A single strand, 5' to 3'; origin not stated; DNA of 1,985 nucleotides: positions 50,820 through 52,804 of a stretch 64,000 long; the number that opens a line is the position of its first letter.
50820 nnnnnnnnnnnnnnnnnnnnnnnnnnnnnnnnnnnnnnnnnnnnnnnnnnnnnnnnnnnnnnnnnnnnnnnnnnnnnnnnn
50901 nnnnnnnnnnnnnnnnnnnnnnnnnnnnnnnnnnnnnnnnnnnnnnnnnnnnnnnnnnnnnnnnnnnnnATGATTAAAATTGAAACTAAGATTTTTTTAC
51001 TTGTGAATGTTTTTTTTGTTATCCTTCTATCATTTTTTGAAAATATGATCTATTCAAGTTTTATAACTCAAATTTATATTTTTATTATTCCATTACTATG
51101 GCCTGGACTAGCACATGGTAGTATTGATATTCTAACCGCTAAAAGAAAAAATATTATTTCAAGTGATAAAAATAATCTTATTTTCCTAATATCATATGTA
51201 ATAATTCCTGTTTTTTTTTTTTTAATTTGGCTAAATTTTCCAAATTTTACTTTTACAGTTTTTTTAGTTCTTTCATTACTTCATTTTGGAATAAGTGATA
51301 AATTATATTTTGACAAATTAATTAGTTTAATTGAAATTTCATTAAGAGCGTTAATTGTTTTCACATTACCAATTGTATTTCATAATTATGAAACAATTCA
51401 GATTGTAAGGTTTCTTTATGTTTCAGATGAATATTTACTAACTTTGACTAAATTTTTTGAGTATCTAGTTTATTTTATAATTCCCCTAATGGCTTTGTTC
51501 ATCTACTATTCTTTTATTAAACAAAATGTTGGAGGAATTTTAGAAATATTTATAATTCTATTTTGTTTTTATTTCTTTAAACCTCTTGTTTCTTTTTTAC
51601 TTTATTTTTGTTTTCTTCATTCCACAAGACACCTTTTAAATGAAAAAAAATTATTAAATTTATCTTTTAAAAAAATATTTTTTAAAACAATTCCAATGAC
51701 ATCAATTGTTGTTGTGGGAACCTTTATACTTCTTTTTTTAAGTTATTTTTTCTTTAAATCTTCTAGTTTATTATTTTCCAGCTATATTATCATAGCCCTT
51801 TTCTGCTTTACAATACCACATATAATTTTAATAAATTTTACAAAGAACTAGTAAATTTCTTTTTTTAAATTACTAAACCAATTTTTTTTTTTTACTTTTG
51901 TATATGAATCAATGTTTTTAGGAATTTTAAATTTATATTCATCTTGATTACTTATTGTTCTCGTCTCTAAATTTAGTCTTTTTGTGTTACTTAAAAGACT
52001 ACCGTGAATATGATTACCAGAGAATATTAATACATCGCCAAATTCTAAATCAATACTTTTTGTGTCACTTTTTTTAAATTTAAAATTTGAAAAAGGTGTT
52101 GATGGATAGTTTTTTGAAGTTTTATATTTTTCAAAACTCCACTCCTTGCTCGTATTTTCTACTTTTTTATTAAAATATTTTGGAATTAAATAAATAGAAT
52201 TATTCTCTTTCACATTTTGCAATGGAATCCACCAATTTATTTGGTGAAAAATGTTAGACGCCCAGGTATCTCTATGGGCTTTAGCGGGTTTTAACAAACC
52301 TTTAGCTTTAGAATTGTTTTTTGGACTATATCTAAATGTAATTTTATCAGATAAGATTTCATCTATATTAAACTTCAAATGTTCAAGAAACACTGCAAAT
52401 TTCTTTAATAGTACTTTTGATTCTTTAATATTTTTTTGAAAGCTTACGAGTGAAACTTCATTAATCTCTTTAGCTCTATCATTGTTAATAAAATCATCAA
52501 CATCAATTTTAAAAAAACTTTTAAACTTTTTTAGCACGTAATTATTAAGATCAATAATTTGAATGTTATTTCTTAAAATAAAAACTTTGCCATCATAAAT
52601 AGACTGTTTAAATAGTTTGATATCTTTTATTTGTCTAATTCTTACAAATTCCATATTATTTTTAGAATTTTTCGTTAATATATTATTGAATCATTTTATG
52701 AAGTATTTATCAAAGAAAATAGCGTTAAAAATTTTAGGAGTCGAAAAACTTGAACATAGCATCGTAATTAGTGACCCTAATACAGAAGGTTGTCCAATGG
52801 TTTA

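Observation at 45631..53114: Light island: blue-tuned proteorhodopsin + crtEIBY-blh retinal operon + PhyH-like oxygenase + stand-alone short LOV photoreceptor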

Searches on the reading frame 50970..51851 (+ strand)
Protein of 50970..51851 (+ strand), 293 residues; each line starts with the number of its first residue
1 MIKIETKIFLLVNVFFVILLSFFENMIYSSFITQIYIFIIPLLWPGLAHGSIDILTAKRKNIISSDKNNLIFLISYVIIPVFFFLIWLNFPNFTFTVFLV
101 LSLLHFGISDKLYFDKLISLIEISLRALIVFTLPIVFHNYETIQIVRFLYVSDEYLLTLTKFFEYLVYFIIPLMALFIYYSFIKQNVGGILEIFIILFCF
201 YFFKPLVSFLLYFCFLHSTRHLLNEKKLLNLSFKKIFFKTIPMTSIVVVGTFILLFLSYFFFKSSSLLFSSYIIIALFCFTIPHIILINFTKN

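Call 3: search_protein_families(library=pfam, proteins=[window:50970-51851:+], max_evalue=0.01)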
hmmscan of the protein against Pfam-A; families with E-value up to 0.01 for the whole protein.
window:50970-51851:+ (293 aa): 1 family
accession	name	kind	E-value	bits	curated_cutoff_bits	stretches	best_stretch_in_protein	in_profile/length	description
PF15461.11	BCD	-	3.7e-33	115.7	28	1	46-290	7-265/267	Beta-carotene 15,15'-dioxygenase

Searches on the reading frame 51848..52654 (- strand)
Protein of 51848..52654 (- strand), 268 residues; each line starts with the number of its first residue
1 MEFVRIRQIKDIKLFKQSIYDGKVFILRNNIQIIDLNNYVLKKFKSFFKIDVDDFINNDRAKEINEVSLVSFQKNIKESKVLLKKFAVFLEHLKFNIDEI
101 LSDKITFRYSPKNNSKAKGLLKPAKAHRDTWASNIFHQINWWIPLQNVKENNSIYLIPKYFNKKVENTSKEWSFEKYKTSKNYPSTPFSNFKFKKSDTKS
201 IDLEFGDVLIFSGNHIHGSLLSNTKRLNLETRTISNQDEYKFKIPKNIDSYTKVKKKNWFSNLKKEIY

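Call 3: search_protein_families(library=pfam, proteins=[window:51848-52654:-], max_evalue=0.01)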
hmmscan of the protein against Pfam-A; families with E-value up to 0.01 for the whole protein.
window:51848-52654:- (268 aa): 1 family
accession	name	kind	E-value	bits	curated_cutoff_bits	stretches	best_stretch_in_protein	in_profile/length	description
PF05721.19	PhyH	-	0.002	18.9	22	1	93-220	71-203/213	Phytanoyl-CoA dioxygenase (PhyH)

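Call 27: find_homologous_proteins(query=window:51851-52654:-)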
Query window:51851-52654:- (268 aa): 128 proteins with E <= 0.001 among 1729 candidates; the best 120 are listed.
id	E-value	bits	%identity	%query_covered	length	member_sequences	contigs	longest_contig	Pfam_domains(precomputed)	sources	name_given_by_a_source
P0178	1.1e-163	561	97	100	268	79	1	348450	-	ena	-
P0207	1.2e-149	515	90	100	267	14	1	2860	-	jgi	jgi:hypothetical protein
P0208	3.6e-133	461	81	99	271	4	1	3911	-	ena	-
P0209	1.5e-132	459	79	99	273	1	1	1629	-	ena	-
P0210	4.8e-107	376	98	66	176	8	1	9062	-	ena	-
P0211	1.6e-97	344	99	61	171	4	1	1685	-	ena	-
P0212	2.7e-84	301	57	97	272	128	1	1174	-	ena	-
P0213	5.0e-84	300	55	99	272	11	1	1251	-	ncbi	-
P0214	1.5e-82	295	55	96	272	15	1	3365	-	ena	-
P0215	2.5e-81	291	52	99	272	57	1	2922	-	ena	-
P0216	4.2e-81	290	52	99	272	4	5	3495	-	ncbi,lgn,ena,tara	tara:strand:+ start:249 stop:1067 length:819 start_codon:yes stop_codon:yes gene_type:complete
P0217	7.7e-77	277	52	99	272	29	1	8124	-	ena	-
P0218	5.3e-68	248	47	98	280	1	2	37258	-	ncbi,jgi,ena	-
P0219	1.1e-67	247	48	94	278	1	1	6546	-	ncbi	-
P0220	1.2e-67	246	49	94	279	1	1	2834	-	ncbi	-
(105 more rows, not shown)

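Call 30: search_protein_families(library=ncbifam, proteins=[window:51848-52654:-], max_evalue=0.01)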
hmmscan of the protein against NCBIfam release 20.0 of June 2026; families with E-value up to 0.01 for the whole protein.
window:51848-52654:- (268 aa): 2 families
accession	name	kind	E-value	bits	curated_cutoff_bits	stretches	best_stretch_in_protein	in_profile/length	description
TIGR04324.1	SpoChoClust_2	subfamily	4.1e-11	42.9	150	1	32-249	19-227/248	sporadic carbohydrate cluster 2OG-Fe(II) oxygenase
TIGR03284.1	thym_sym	equivalog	0.0086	15.3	108.35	1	159-207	69-117/296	thymidylate synthase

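Call 32: predict_structure(alignment_id=A2)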
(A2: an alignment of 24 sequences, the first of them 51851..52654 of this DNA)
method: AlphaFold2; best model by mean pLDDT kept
length: 268 residues; sequences in the alignment: 24
mean_pLDDT: 93.1   pTM: 0.91
mean pLDDT of the five models: 93.1, 91.5, 88.5, 87.9, 85.0
residues with pLDDT >= 90: 218; 70-90: 50; 50-70: 0; < 50: 0
segments of 3 or more residues with pLDDT < 50: none
pLDDT, mean of each block of 10 residues (from residue 1): 91 97 96 98 96 87 86 96 97 95 96 89 91 94 97 95 92 89 90 95 97 96 94 95 88 87 89
secondary structure, 60 per line:
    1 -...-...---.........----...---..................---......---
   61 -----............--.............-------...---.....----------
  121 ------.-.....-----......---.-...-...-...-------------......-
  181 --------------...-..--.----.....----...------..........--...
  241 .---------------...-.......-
elements in order: E2-4 H12-20 E25-27 H31-48 H52-57 H66-77 H80-92 E100-102 E106-110 H129-133 E139-144 E154-156 H174-179 E208-212 E217-219 E226-235 H238-241 H263-267

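Call 71: search_protein_representatives(alignment_id=A2)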
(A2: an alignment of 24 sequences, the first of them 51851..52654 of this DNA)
Query: 24 sequences, 278 profile positions. Proteins with E-value up to 0.001 (for the whole library): 854; up to 1e-10: 520; up to 1e-30: 77. The best 150 are listed.
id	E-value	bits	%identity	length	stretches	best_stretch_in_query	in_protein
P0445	2.3e-102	358.7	-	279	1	3-277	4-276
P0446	1.5e-95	336.3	-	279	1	6-277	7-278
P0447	3.2e-86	305.7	-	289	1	13-277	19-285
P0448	5.8e-83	295.0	-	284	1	7-277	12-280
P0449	1.2e-81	290.7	-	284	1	12-277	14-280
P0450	3.6e-81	289.1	-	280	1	9-275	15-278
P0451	8.9e-77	274.7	-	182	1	98-277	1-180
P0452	2.2e-75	270.2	-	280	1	8-271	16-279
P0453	2.7e-75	269.9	-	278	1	8-277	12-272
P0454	1.3e-71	257.8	-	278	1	5-276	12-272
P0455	8.7e-71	255.1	-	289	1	9-277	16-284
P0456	2.0e-61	224.4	-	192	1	9-191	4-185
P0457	2.9e-55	204.2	-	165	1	51-212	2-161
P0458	3.8e-49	184.1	-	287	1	11-277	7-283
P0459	4.4e-49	183.9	-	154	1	22-172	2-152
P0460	9.7e-49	182.8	-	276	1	11-275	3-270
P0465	3.8e-43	164.4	-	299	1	20-274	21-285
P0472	1.6e-38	149.3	-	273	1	24-270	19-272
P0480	2.1e-37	145.6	-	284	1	17-275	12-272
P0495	3.0e-34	135.2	-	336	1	19-277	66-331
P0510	1.3e-32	129.8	-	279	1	13-261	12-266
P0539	5.8e-29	117.9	-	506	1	18-259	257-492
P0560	1.0e-27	113.8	-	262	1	12-261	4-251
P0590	2.1e-25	106.2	-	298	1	11-264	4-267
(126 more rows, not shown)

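Call 72: search_protein_families(library=ncbifam, proteins=[P0458, P0460, P0465, P0472, P0480, P0495, P0510, P0539, P0560, P0590], max_evalue=0.00001)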
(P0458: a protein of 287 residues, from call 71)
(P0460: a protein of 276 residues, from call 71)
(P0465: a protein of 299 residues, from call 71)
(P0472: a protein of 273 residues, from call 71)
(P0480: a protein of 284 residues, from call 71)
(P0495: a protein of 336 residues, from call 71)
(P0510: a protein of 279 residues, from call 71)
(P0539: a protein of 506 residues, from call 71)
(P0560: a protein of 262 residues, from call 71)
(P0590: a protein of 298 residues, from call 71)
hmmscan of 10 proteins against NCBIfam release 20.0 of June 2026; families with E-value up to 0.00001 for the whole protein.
P0458 (287 aa): 1 family
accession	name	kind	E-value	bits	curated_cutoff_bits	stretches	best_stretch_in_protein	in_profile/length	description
TIGR04324.1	SpoChoClust_2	subfamily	2.8e-08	33.6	150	1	124-246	108-211/248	sporadic carbohydrate cluster 2OG-Fe(II) oxygenase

P0460 (276 aa): 1 family
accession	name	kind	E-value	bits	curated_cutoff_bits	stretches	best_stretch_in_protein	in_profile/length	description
TIGR04324.1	SpoChoClust_2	subfamily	2.3e-08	33.9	150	1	35-235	26-211/248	sporadic carbohydrate cluster 2OG-Fe(II) oxygenase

P0465 (299 aa): 1 family
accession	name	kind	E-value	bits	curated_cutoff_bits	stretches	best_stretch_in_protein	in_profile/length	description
TIGR04324.1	SpoChoClust_2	subfamily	9.9e-08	31.8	150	0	218-251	178-211/248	sporadic carbohydrate cluster 2OG-Fe(II) oxygenase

P0472 (273 aa): 1 family
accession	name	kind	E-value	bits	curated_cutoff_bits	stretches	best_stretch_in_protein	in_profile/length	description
TIGR04324.1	SpoChoClust_2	subfamily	2e-10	40.6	150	1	58-243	45-212/248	sporadic carbohydrate cluster 2OG-Fe(II) oxygenase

P0480 (284 aa): 0 families

P0495 (336 aa): 1 family
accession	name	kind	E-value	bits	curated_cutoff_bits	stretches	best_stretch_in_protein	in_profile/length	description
TIGR04324.1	SpoChoClust_2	subfamily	1.4e-07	31.3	150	1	158-294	96-211/248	sporadic carbohydrate cluster 2OG-Fe(II) oxygenase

P0510 (279 aa): 1 family
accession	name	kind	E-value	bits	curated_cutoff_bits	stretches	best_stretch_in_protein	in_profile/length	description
TIGR04324.1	SpoChoClust_2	subfamily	1.7e-11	44.2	150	1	127-247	108-212/248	sporadic carbohydrate cluster 2OG-Fe(II) oxygenase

P0539 (506 aa): 8 families
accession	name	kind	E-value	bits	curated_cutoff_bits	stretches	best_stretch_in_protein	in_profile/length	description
TIGR02021.1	BchM-ChlM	equivalog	8.1e-08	31.9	158.9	1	40-81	56-97/218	magnesium protoporphyrin IX methyltransferase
TIGR01983.1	UbiG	equivalog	9.2e-08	31.7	102.95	1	37-95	48-111/228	bifunctional 2-polyprenyl-6-hydroxyphenol methylase/3-demethylubiquinol 3-O-methyltransferase UbiG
TIGR02072.1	BioC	equivalog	9.7e-08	32.1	184.95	1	38-103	34-102/244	malonyl-ACP O-methyltransferase BioC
NF045667.1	MTase_DVU1556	equivalog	1e-06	28.3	155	0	33-101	17-87/213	DVU_1556 family methyltransferase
NF041820.1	daptide_MTase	equivalog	2.1e-06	27.4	175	0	5-219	4-224/243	daptide-type RiPP biosynthesis methyltransferase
TIGR04324.1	SpoChoClust_2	subfamily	2.5e-06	27.2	150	1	369-476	111-214/248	sporadic carbohydrate cluster 2OG-Fe(II) oxygenase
NF043040.1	corrin_prot_MT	hypoth_equivalog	3.4e-06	26.7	180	1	38-79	41-82/216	corrinoid protein-associated methyltransferase CpaM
TIGR00479.1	rumA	equivalog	8.5e-06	24.9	183.55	0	14-79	269-334/432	23S rRNA (uracil(1939)-C(5))-methyltransferase RlmD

P0560 (262 aa): 1 family
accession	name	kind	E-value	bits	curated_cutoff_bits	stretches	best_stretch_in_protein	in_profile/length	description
TIGR04324.1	SpoChoClust_2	subfamily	2.7e-06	27.1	150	0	112-142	111-141/248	sporadic carbohydrate cluster 2OG-Fe(II) oxygenase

P0590 (298 aa): 1 family
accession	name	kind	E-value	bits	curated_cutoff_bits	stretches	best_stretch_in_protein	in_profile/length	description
TIGR04324.1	SpoChoClust_2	subfamily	1.7e-06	27.8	150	0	212-243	180-211/248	sporadic carbohydrate cluster 2OG-Fe(II) oxygenase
